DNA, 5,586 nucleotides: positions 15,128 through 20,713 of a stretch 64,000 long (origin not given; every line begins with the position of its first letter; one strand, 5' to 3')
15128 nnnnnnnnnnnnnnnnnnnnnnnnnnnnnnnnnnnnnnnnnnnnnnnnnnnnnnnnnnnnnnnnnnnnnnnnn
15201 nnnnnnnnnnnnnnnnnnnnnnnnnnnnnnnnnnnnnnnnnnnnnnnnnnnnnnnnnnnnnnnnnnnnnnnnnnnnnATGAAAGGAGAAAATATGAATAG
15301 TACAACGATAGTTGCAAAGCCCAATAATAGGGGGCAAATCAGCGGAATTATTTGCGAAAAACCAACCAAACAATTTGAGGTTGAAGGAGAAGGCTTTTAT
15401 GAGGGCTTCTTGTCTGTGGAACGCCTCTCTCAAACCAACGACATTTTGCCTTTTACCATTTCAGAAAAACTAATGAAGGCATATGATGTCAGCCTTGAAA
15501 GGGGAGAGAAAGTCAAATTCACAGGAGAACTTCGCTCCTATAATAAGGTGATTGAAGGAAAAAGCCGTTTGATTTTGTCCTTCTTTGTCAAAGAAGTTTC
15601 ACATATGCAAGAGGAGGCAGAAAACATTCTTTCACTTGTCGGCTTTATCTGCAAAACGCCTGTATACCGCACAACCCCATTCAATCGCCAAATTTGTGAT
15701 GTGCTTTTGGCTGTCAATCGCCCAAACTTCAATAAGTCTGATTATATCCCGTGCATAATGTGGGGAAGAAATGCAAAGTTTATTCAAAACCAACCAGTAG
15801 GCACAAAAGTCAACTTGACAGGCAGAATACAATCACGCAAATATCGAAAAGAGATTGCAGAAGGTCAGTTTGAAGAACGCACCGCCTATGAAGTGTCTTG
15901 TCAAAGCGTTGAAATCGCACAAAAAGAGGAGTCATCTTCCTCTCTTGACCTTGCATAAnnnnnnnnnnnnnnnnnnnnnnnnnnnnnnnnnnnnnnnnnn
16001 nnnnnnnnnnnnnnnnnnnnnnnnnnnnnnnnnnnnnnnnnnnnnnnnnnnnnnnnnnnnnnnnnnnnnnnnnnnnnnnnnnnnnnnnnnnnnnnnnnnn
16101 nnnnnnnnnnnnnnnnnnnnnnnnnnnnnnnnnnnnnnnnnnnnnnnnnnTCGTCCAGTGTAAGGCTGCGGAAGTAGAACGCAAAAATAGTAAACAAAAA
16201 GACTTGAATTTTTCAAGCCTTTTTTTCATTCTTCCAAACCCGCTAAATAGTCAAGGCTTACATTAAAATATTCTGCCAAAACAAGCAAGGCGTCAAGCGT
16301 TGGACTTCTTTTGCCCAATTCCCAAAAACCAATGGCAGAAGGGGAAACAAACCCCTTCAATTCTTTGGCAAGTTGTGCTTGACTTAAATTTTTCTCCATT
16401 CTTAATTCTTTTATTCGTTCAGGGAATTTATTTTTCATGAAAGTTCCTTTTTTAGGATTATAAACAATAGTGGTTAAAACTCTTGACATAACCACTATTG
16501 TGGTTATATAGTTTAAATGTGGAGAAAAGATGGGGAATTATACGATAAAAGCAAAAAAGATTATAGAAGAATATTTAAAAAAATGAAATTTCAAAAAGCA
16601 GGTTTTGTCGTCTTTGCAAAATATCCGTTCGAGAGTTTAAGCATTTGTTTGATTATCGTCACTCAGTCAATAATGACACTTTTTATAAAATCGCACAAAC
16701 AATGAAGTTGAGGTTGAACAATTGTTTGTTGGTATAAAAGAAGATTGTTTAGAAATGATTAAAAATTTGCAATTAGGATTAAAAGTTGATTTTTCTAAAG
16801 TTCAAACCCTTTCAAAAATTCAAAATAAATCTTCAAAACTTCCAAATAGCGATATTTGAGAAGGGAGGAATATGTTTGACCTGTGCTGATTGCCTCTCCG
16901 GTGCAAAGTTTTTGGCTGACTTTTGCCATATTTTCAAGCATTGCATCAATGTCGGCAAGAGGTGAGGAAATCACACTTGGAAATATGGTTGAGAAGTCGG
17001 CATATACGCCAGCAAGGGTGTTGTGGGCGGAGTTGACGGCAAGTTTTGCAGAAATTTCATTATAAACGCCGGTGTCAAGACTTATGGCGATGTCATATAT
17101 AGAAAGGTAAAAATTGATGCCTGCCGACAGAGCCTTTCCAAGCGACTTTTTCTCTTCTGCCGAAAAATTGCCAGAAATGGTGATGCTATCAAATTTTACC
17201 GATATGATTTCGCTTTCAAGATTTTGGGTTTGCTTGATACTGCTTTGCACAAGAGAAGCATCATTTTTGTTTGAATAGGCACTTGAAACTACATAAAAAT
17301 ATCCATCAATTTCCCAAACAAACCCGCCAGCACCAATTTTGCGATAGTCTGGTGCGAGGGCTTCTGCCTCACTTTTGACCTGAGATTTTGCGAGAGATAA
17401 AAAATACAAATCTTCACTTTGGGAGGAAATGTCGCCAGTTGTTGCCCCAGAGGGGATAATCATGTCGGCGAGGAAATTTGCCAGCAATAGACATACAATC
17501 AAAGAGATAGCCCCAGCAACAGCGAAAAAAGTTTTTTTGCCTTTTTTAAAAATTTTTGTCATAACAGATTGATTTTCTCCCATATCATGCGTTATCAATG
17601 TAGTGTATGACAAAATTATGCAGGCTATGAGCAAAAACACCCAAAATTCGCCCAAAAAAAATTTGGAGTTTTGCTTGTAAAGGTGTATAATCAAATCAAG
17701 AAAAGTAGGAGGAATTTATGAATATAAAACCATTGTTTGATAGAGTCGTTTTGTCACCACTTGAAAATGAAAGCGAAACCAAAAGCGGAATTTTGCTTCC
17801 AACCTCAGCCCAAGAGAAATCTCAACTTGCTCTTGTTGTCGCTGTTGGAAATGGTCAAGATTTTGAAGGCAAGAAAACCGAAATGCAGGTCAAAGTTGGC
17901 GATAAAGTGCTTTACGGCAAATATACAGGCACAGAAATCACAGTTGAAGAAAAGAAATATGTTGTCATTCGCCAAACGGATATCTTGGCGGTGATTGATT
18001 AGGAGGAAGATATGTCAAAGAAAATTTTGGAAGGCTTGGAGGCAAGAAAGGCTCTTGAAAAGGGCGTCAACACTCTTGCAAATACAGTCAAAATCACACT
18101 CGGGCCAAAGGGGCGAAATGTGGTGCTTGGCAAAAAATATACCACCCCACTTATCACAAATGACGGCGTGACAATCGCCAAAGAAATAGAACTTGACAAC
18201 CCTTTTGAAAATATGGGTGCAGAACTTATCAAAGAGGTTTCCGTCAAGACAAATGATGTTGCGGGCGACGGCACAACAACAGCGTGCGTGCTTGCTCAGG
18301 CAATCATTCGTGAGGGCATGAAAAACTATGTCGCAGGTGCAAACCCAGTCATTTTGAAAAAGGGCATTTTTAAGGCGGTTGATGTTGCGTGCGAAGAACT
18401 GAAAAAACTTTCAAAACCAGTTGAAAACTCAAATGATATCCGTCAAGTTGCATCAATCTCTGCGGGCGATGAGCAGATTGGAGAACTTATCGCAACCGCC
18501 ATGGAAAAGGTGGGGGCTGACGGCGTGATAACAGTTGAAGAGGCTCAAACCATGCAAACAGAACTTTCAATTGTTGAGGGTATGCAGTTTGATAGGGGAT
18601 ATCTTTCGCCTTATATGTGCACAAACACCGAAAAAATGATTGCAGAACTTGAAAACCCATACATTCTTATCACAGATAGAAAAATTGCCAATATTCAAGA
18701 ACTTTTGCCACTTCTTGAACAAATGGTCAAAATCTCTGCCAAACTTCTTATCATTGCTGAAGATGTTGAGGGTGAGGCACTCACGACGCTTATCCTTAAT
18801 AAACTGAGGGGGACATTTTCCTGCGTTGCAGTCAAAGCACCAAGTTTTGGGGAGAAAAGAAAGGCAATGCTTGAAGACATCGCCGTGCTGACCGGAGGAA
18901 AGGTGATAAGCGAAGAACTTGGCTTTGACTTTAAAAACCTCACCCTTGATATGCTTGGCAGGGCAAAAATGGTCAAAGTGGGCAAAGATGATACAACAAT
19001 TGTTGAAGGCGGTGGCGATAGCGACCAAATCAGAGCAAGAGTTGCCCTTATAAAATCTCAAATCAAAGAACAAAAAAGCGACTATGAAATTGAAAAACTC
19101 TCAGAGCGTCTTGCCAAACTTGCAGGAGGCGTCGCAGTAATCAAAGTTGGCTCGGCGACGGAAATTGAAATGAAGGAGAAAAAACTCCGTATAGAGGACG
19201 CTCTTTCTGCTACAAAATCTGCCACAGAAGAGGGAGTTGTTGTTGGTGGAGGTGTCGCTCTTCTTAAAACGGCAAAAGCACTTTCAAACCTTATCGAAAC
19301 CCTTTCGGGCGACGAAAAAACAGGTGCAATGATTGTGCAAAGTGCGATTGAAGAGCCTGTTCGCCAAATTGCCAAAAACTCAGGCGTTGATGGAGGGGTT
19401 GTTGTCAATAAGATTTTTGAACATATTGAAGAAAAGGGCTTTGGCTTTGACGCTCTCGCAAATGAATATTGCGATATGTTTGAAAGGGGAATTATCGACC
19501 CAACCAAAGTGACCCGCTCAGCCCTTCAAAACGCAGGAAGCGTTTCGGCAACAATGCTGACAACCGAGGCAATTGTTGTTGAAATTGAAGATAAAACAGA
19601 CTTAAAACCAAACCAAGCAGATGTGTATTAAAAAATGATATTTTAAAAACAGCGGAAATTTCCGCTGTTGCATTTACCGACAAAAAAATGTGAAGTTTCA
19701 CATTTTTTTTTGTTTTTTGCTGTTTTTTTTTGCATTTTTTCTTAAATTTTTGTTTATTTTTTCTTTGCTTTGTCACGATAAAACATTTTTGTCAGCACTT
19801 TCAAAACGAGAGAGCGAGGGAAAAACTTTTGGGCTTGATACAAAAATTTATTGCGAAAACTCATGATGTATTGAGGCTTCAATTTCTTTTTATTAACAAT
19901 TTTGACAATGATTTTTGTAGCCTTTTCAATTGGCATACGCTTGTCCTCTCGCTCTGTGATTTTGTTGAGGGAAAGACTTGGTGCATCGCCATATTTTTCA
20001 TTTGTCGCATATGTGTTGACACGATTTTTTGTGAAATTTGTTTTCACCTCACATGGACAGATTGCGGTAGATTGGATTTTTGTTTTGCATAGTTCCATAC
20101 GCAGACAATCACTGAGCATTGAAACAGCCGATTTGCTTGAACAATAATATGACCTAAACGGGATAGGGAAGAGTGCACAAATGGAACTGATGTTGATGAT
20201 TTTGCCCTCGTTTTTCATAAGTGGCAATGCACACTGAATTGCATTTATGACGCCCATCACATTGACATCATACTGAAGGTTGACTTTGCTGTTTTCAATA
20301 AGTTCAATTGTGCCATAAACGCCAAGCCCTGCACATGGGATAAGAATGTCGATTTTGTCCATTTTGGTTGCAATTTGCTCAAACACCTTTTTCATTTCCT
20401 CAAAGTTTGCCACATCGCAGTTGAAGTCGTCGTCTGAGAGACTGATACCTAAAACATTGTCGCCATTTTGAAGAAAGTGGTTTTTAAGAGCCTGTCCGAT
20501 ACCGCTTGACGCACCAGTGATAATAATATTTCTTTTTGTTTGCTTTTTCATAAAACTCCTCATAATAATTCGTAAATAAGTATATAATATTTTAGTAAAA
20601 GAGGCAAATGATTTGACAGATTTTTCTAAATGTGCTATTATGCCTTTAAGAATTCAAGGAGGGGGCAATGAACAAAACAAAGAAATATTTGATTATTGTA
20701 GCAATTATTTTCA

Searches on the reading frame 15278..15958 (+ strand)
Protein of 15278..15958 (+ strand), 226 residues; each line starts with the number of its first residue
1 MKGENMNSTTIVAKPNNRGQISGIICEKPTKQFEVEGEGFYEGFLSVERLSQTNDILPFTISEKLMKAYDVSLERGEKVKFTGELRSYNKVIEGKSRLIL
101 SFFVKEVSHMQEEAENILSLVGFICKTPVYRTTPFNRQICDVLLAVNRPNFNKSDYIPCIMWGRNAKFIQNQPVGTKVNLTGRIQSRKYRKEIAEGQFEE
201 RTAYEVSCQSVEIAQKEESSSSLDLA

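Call 11: search_protein_families(library=ncbifam, proteins=[window:15278-15958:+])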
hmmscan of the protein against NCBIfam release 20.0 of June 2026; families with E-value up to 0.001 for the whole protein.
window:15278-15958:+ (226 aa): 8 families
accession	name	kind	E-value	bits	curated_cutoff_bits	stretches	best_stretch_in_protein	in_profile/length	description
NF004476.0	PRK05813.1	equivalog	3.9e-69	232.5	171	1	16-220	8-213/219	single-stranded DNA-binding protein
NF005580.0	PRK07275.1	subfamily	7.1e-08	32.8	254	1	117-192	4-85/162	single-stranded DNA-binding protein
TIGR00621.2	ssb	subfamily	8.1e-07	29.5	53.95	1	116-217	5-110/165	single-stranded DNA-binding protein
NF005579.0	PRK07274.1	equivalog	1.4e-06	28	169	1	119-195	6-88/131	single-stranded DNA-binding protein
NF005241.0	PRK06751.1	equivalog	8.6e-06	26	313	1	117-192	4-85/173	single-stranded DNA-binding protein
NF005242.0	PRK06752.1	equivalog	2.3e-05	24.5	189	1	118-194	5-87/112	single-stranded DNA-binding protein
TIGR04418.1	PriB_gamma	exception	3.3e-05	23.9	72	0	116-192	1-83/96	primosomal replication protein N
NF005851.0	PRK07772.1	subfamily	3.4e-05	24.1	194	0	115-211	4-106/191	single-stranded DNA-binding protein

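Call 17: find_homologous_proteins(query=window:15278-15955:+, max_evalue=1e-10)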
Query window:15278-15955:+ (226 aa): 7903 proteins with E <= 1e-10 among 8000 candidates; the best 120 are listed.
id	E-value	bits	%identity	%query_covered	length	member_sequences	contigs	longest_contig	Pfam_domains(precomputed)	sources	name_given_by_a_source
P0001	2.6e-141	486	100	98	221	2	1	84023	PF00436.32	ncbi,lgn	-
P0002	6.9e-124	429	87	98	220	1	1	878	PF00436.32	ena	-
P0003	4.3e-123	427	86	98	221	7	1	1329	PF00436.32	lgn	-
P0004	2.0e-113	395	80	98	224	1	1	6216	PF00436.32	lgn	-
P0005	3.7e-112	391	80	97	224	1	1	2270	PF00436.32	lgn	-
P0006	1.6e-111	389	78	98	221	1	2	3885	PF00436.32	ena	-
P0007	5.0e-111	387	80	95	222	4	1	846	PF00436.32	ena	-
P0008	5.5e-108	377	78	98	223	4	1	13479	PF00436.32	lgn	-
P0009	1.4e-107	376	79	94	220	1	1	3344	PF00436.32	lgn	-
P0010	2.3e-107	375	78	95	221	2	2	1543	PF00436.32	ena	-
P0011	3.4e-106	371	77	94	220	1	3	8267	PF00436.32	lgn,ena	-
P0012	2.1e-105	369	77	93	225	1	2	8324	PF00436.32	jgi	-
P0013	2.4e-105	369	76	95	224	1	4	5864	PF00436.32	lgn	-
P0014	2.5e-103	362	75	97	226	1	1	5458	PF00436.32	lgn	-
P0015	1.9e-97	343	74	90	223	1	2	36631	PF00436.32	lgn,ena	-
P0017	7.4e-96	338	70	97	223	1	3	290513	PF00436.32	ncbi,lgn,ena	-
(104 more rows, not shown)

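Call 18: find_encoding_contigs(protein=P0008, flank=6000, max_places=2)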
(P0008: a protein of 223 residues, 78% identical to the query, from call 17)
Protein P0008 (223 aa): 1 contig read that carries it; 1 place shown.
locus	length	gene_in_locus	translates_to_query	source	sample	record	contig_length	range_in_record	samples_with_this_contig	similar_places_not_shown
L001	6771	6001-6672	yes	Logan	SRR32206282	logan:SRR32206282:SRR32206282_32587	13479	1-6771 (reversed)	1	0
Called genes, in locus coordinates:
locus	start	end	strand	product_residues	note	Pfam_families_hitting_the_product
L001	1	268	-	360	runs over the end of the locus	PF03033:Glyco_transf_28, PF04101:Glyco_tran_28_C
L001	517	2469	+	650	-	PF02518:HATPase_c, PF00204:DNA_gyraseB, PF01751:Toprim, PF00986:DNA_gyraseB_C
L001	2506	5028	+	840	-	PF00521:DNA_topoisoIV, PF03989:DNA_gyraseA_C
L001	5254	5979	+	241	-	PF01522:Polysacc_deac_1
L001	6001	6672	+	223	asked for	PF00436:SSB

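Call 19: find_encoding_contigs(protein=P0015, flank=6000, max_places=2)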
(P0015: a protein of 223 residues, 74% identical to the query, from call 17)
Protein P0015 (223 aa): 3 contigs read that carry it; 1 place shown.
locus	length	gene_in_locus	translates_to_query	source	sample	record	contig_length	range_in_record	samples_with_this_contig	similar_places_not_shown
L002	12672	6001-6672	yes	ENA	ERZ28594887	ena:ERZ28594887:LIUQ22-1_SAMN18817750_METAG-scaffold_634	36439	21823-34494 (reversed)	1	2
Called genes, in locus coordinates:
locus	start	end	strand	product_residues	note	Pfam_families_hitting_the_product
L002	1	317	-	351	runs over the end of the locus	PF03033:Glyco_transf_28, PF04101:Glyco_tran_28_C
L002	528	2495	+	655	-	PF02518:HATPase_c, PF00204:DNA_gyraseB, PF01751:Toprim, PF00986:DNA_gyraseB_C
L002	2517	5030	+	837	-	PF00521:DNA_topoisoIV, PF03989:DNA_gyraseA_C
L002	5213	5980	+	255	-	PF01522:Polysacc_deac_1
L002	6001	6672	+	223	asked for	PF00436:SSB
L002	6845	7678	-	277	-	-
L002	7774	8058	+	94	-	PF00166:Cpn10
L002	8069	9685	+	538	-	PF00118:Cpn60_TCP1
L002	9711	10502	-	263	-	PF00106:adh_short, PF08659:KR (faint), PF01370:Epimerase (weak), PF13561:adh_short_C2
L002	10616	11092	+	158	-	PF09851:SHOCT (weak)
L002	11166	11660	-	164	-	PF00383:dCMP_cyt_deam_1, PF14437:MafB19-deam, PF14439:Bd3614-deam (weak)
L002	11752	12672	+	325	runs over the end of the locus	PF02517:Rce1-like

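Call 20: find_encoding_contigs(protein=P0017, flank=6000, max_places=2)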
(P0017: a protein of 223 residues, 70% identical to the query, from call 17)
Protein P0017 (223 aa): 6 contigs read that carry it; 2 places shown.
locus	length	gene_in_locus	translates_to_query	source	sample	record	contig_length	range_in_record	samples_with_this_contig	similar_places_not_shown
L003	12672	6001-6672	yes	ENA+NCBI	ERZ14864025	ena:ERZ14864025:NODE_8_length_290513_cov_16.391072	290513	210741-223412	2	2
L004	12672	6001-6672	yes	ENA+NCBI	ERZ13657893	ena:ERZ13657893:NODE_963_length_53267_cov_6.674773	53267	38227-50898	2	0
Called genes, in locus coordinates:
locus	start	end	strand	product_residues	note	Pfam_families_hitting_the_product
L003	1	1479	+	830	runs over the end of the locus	PF00521:DNA_topoisoIV, PF03989:DNA_gyraseA_C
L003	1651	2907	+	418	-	PF00535:Glycos_transf_2, PF04138:GtrA_DPMS_TM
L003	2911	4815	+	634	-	-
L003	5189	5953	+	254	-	PF01522:Polysacc_deac_1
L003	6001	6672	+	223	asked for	PF00436:SSB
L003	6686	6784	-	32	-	-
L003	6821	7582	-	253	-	-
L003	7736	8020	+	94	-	PF00166:Cpn10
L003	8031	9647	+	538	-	PF00118:Cpn60_TCP1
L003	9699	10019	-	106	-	PF13443:HTH_26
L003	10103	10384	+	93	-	-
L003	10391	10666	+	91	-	-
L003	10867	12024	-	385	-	PF02588:YitT_membrane, PF10035:DUF2179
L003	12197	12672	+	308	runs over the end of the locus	PF00781:DAGK_cat, PF19279:YegS_C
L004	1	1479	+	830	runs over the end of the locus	PF00521:DNA_topoisoIV, PF03989:DNA_gyraseA_C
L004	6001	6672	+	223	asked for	PF00436:SSB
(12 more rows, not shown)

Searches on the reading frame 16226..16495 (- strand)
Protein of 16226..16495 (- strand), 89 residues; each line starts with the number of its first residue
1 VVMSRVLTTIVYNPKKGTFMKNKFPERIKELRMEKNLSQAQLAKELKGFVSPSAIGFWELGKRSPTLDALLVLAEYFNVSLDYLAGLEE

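Call 11: search_protein_families(library=ncbifam, proteins=[window:16226-16495:-])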
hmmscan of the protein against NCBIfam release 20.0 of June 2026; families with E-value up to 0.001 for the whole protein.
window:16226-16495:- (89 aa): 7 families
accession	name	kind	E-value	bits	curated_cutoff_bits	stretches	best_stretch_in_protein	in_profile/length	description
NF041951.1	phage_RstR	subfamily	2.7e-13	50.1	80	1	23-87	2-64/108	RstR family transcriptional repressor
TIGR03070.1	couple_hipB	subfamily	3.2e-06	27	71.65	1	27-81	6-58/58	type II toxin-antitoxin system Y4mF family antitoxin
NF052239.1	antitox_spr1629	equivalog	7.2e-06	25.3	335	1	26-84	5-61/377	spr1629 family repressor/antitoxin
NF007257.0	PRK09706.1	subfamily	4e-05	23.4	101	1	23-81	5-61/135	transcriptional repressor DicA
NF038139.1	Reg_Aceta_RamB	equivalog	0.00014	20.7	700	1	26-84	5-61/465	acetate metabolism transcriptional regulator RamB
NF003162.0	PRK04140.1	equivalog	0.00047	19.3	263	1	26-81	129-182/317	transcriptional regulator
TIGR00270.2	TIGR00270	equivalog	0.00051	19.9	110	1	22-81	74-131/159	multiprotein bridging factor aMBF1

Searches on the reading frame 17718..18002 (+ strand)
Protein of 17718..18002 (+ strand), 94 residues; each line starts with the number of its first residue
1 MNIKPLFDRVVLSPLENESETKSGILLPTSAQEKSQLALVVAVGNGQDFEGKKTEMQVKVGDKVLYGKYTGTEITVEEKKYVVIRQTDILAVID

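Call 28: find_encoding_contigs(protein=window:17718-18002:+, flank=8000, max_places=10)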
Protein window:17718-18002:+ (94 aa): 2 contigs read that carry it; 2 places shown.
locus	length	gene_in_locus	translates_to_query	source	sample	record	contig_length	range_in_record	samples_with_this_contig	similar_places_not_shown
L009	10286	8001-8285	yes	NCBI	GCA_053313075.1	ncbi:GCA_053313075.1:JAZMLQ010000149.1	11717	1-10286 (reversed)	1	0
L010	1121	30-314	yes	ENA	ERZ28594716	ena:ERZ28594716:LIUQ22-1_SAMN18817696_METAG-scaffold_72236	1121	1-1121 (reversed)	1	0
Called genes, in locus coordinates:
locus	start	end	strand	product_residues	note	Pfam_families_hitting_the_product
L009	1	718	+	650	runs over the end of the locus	PF02518:HATPase_c, PF00204:DNA_gyraseB, PF01751:Toprim, PF00986:DNA_gyraseB_C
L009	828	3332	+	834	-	PF00521:DNA_topoisoIV, PF03989:DNA_gyraseA_C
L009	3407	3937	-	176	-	-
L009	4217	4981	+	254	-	PF01522:Polysacc_deac_1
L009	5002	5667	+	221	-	PF01336:tRNA_anti-codon (faint), PF00436:SSB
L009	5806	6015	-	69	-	PF13560:HTH_31, PF12844:HTH_19, PF01381:HTH_3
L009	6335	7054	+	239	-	PF13306:LRR_5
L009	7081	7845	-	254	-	-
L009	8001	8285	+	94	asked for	PF00166:Cpn10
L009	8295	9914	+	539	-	PF00118:Cpn60_TCP1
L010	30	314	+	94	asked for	PF00166:Cpn10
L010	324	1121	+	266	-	?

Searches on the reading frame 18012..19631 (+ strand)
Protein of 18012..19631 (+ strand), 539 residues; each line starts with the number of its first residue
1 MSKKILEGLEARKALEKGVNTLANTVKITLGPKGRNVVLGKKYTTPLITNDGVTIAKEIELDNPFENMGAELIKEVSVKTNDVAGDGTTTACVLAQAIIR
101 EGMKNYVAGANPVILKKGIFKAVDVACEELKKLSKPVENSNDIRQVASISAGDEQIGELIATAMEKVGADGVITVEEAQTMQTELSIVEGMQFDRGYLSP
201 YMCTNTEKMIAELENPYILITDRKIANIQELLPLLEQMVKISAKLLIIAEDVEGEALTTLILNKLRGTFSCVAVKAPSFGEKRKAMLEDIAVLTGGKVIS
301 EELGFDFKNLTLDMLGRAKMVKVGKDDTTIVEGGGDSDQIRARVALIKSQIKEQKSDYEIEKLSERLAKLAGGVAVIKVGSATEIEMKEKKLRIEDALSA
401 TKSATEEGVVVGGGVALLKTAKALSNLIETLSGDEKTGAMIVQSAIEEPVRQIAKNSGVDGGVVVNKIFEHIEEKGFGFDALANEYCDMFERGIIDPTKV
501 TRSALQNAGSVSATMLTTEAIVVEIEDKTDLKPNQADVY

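Call 11: search_protein_families(library=ncbifam, proteins=[window:18012-19631:+])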
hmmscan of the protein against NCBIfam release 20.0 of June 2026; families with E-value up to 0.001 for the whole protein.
window:18012-19631:+ (539 aa): 19 families
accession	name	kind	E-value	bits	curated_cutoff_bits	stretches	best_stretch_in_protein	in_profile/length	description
NF000592.1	PRK00013.1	subfamily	2e-240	798.7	397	1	3-525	2-523/524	chaperonin GroEL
TIGR02348.1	GroEL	equivalog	1.5e-236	786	582.1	1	3-527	2-525/526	chaperonin GroEL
NF009489.0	PRK12851.1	subfamily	4e-234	778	464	1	2-536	3-535/541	chaperonin GroEL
NF009488.0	PRK12850.1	subfamily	5.5e-233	774.4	475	1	2-529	3-528/544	chaperonin GroEL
NF009487.0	PRK12849.1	subfamily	9.8e-230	763.4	352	1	1-531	1-529/543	chaperonin GroEL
NF010704.0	PRK14104.1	subfamily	3.4e-201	669.2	1041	1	3-530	4-530/546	chaperonin GroEL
NF038369.1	GroEL3_Chlamy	exception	1.7e-78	264.5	600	1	9-521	10-505/506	variant chaperonin GroEL3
NF038370.1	GroEL2_Chlamy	exception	9.6e-53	179.6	600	1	22-521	22-518/533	variant chaperonin GroEL2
NF041083.2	thermosome_beta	equivalog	1.8e-33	116.3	400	2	8-180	15-184/520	thermosome subunit beta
NF041082.2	thermosome_alpha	equivalog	2.5e-33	115.7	450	2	8-183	15-187/519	thermosome subunit alpha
TIGR02339.1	thermosome_arch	subfamily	2.2e-30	105.9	671.1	2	8-178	14-182/521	thermosome subunit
TIGR02343.1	chap_CCT_epsi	equivalog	1.2e-25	90.2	710.5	2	3-181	20-197/532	T-complex protein 1 subunit epsilon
TIGR02345.1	chap_CCT_eta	equivalog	1.6e-23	82.9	669.2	2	19-160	27-164/523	T-complex protein 1 subunit eta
TIGR02342.1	chap_CCT_delta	equivalog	2.8e-22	79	695.35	2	18-177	17-173/517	T-complex protein 1 subunit delta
TIGR02341.1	chap_CCT_beta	equivalog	7.1e-21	74.4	522.15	2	18-143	22-143/519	T-complex protein 1 subunit beta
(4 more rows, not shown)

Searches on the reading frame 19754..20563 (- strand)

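Call 93: search_protein_families(library=pfam, proteins=[window:19754-20563:-], max_evalue=0.00001)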
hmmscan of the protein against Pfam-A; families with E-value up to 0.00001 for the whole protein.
window:19754-20563:- (269 aa): 3 families
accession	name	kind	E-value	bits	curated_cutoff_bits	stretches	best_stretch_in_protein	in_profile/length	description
PF00106.31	adh_short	-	1.3e-38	132.9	26.6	1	12-183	2-192/195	short chain dehydrogenase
PF13561.12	adh_short_C2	-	3.1e-26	92.8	27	1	44-182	30-185/236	Enoyl-(Acyl carrier protein) reductase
PF08659.16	KR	-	4.3e-06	27.2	22.6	0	48-149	59-158/180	KR domain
